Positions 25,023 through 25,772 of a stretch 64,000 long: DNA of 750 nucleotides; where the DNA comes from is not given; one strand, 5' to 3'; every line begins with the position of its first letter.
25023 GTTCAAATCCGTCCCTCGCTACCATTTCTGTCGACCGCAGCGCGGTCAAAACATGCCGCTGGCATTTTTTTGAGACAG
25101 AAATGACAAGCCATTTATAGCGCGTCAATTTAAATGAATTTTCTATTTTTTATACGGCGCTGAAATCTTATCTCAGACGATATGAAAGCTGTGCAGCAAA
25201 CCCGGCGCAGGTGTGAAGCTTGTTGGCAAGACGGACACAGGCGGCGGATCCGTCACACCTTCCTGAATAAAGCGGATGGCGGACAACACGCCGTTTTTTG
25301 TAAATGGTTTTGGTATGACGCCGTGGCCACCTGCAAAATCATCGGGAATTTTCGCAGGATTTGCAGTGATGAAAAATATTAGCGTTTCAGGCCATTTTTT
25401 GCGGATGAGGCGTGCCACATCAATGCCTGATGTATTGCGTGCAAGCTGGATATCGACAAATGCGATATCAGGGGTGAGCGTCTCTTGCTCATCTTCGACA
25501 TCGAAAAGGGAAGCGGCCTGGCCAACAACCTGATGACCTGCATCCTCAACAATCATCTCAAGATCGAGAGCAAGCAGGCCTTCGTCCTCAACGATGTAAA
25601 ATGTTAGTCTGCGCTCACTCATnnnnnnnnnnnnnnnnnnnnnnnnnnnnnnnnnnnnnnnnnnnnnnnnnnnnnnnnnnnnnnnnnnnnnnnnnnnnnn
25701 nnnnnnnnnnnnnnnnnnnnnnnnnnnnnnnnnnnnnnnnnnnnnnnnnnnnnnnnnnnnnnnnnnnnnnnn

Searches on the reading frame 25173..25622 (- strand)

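Call 16: search_protein_families(library=pfam, proteins=[window:25173-25622:-], max_evalue=0.001)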
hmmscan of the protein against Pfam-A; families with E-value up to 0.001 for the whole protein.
window:25173-25622:- (149 aa): 1 family
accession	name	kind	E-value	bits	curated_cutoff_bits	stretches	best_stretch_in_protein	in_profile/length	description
PF00072.30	Response_reg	-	4.7e-12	46.5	30.2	1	9-116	2-110/111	Response regulator receiver domain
